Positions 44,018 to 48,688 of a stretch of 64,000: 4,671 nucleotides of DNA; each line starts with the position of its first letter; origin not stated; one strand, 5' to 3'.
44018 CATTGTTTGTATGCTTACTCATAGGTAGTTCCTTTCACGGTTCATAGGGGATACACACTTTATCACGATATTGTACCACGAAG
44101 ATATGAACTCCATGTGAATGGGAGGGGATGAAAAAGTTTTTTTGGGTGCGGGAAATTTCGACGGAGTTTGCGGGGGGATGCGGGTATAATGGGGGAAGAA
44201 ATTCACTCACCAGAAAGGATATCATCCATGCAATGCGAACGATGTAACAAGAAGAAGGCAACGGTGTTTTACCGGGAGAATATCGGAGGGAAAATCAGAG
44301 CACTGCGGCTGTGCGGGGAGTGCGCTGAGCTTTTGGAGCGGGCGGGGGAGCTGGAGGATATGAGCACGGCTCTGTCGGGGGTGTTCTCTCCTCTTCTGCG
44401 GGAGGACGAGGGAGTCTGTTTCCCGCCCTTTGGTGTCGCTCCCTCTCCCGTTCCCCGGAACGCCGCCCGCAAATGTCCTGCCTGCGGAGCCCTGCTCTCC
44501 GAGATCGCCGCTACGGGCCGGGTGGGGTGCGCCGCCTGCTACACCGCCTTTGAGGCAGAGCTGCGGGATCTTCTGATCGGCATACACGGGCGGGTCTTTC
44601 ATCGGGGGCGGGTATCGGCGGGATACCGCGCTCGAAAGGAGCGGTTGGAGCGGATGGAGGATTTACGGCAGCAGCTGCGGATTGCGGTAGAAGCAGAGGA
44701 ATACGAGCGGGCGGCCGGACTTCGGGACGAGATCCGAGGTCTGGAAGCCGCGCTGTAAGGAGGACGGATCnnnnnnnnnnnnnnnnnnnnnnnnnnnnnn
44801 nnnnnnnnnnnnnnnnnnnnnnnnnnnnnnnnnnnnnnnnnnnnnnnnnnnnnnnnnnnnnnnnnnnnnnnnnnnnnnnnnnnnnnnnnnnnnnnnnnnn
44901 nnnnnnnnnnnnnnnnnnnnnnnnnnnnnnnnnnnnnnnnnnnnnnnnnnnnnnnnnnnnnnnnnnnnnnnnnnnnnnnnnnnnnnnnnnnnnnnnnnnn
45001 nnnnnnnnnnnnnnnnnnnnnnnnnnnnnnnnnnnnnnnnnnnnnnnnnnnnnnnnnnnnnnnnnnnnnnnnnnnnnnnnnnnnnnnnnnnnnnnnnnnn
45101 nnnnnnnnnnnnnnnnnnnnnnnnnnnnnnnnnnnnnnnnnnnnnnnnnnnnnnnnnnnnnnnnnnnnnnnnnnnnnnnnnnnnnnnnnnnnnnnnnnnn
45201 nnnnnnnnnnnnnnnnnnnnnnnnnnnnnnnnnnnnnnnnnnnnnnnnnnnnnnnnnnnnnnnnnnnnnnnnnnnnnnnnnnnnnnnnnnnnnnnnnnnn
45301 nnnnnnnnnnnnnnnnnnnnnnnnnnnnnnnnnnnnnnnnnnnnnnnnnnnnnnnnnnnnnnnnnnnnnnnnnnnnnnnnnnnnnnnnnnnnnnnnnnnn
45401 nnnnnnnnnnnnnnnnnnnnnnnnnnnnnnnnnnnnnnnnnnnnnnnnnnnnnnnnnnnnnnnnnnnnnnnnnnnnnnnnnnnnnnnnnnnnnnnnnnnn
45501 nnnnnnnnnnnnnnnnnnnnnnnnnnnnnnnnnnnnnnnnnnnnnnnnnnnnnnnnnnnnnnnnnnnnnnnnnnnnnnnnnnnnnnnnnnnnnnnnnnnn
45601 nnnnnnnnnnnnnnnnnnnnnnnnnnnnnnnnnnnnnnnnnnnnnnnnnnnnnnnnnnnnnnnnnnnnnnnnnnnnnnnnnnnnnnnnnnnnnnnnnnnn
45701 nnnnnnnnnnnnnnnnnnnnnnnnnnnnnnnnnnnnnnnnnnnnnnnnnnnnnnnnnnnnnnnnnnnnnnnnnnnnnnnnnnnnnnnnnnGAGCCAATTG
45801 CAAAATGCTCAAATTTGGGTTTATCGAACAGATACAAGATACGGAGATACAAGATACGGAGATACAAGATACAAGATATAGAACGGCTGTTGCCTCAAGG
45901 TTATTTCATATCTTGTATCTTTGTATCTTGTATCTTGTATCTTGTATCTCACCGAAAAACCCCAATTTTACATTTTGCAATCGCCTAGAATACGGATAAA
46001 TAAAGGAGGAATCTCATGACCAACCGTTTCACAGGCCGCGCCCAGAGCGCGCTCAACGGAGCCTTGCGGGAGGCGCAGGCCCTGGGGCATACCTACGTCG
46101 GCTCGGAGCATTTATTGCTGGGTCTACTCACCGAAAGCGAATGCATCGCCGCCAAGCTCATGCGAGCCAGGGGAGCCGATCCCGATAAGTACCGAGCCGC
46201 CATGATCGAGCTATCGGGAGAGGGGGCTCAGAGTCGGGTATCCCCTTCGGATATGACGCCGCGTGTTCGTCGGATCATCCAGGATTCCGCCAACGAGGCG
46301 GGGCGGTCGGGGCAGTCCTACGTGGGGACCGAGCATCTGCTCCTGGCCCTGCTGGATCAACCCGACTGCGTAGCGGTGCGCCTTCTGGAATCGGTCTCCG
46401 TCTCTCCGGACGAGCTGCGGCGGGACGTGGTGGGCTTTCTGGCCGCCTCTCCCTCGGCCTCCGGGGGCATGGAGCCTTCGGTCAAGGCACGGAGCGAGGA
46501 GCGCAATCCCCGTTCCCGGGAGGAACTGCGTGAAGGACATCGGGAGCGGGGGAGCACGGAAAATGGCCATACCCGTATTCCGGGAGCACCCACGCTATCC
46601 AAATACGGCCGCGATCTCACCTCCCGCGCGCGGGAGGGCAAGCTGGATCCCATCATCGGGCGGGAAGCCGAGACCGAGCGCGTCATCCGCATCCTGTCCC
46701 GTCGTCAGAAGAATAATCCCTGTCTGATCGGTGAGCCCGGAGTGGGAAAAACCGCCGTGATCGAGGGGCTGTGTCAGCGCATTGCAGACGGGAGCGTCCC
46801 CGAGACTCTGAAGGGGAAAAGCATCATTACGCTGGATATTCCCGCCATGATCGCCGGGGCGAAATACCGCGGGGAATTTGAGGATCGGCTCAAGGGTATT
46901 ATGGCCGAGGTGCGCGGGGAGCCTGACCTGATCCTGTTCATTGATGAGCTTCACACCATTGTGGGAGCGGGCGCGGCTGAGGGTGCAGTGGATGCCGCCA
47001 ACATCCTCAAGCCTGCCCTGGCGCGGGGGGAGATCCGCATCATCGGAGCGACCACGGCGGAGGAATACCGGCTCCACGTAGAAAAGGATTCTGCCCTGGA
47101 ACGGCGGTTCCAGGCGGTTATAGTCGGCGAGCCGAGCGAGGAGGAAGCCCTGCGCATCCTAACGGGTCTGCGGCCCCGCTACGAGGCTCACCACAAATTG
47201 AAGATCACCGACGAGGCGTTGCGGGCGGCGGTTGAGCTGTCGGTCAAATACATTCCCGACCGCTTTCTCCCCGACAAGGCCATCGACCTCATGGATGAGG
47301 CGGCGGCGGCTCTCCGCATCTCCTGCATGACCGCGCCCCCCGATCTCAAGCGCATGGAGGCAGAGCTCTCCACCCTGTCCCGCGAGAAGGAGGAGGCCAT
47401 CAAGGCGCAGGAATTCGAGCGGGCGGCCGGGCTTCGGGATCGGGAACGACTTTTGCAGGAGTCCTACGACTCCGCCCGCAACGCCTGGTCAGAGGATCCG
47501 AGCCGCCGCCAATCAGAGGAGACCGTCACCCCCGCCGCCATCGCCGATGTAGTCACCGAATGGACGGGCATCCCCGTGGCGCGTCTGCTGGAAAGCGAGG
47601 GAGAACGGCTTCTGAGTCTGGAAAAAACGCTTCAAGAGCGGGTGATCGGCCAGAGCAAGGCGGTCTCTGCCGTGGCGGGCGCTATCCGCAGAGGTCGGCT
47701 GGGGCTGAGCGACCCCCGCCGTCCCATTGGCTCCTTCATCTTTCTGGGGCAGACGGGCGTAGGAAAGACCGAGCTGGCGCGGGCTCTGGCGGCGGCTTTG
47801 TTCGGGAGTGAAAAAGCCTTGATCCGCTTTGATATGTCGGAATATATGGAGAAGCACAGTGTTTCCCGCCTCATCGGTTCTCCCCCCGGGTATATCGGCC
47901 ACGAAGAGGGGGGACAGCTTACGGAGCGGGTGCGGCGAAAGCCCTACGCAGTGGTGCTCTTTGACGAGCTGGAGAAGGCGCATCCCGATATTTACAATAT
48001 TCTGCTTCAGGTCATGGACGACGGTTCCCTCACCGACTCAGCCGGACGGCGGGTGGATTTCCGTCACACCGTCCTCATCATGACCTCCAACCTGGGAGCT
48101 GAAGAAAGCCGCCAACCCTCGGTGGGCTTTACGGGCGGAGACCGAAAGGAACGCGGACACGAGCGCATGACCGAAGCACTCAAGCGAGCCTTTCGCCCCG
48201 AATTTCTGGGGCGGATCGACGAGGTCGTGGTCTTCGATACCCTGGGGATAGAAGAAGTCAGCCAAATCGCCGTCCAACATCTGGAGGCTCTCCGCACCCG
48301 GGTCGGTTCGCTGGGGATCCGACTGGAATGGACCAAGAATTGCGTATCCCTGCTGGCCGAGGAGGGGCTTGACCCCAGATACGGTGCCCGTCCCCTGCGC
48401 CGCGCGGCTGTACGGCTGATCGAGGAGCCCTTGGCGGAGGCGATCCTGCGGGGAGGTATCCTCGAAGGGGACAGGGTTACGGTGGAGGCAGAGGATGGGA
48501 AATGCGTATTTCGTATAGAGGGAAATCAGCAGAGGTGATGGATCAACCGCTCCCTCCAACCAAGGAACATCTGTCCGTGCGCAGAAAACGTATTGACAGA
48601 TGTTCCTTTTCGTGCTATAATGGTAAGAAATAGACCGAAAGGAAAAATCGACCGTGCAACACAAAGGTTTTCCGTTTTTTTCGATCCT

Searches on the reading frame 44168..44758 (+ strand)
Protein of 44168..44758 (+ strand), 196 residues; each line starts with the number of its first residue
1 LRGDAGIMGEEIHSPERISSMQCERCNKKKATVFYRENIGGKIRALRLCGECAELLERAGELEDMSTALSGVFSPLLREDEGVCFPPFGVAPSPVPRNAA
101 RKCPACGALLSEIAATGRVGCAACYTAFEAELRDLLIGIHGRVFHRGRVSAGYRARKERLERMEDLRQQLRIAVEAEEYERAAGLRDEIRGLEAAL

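Call 13: search_protein_families(library=ncbifam, proteins=[window:44168-44758:+])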
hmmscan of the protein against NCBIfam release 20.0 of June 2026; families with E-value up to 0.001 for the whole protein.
window:44168-44758:+ (196 aa): 1 family
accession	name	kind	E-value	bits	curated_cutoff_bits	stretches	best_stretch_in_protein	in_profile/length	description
NF053706.1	PrRKinActvMcsABac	equivalog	7e-28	97.6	210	1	21-194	1-172/182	protein-arginine kinase activator protein McsA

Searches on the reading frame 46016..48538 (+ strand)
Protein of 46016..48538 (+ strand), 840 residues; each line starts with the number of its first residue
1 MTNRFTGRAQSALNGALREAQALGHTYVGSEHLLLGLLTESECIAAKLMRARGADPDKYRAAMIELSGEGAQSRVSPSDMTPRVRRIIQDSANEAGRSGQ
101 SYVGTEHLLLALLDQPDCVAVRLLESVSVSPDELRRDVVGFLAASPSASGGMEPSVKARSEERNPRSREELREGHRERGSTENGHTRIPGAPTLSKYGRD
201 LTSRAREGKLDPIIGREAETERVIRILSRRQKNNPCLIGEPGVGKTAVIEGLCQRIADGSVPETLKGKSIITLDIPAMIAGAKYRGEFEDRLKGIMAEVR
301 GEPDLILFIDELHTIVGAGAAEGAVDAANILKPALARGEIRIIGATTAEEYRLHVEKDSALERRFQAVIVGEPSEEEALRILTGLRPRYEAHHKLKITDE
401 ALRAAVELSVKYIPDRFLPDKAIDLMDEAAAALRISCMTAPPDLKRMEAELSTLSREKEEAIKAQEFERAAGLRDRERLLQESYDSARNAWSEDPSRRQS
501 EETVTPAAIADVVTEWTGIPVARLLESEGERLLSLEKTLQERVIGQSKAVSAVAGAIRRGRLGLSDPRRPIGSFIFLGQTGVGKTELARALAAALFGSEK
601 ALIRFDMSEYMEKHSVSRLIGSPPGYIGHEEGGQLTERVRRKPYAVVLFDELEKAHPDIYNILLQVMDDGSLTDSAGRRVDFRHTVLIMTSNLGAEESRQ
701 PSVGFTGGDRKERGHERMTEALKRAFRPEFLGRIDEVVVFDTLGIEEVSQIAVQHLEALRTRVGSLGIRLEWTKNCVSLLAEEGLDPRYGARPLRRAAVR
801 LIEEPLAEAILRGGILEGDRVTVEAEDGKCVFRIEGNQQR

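Call 13: search_protein_families(library=ncbifam, proteins=[window:46016-48538:+])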
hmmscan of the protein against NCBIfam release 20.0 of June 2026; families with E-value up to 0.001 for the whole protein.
window:46016-48538:+ (840 aa): 19 families
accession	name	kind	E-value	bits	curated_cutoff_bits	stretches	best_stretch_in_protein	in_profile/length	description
TIGR03346.1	chaperone_ClpB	equivalog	3.1e-283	942.2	1232.1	3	448-832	471-852/853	ATP-dependent chaperone ClpB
TIGR02639.1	ClpA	equivalog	1e-236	787.7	993.15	1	8-824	4-733/734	ATP-dependent Clp protease ATP-binding subunit ClpA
NF008118.0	PRK10865.1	equivalog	5e-233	775.7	1417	2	493-831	520-854/857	ATP-dependent chaperone ClpB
NF033606.1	heat_AAA_ClpK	exception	6.7e-226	752.3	1900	2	181-827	251-900/949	heat shock survival AAA family ATPase ClpK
NF033607.0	disagg_AAA_ClpG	exception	2.3e-223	744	1900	3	184-828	233-881/932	AAA family protein disaggregase ClpG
TIGR03345.1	VI_ClpV1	equivalog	5.1e-221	736.3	884.95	2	9-494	5-476/852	type VI secretion system ATPase TssH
NF008263.0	PRK11034.1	equivalog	2.4e-186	621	1350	2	11-493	8-472/758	ATP-dependent Clp protease ATP-binding subunit ClpA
NF003745.1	PRK05342.1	equivalog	1.3e-07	30.8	359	0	725-798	295-372/418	ATP-dependent Clp protease ATP-binding subunit ClpX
NF001679.0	PRK00440.1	equivalog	3.8e-05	22.9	303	0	572-599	40-67/322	replication factor C small subunit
TIGR02397.1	dnaX_nterm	equivalog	4.5e-05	22.9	250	1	542-595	15-60/355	DNA polymerase III subunit gamma/tau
TIGR03420.1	DnaA_homol_Hda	equivalog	5.1e-05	22.9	194.8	0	222-258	28-64/226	DnaA regulatory inactivator Hda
NF009067.0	PRK12402.1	equivalog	5.1e-05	22.4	317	0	541-613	15-80/340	replication factor C small subunit 2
NF038214.1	IS21_help_AAA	equivalog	7.6e-05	22.5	200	0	574-599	93-118/232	IS21-like element helper ATPase IstB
TIGR03922.1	T7SS_EccA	equivalog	0.00012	20.8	466.65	0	233-368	313-445/557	type VII secretion AAA-ATPase EccA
NF005304.0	PRK06835.1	equivalog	0.00014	21.1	215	0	572-613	184-225/330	ATP-binding protein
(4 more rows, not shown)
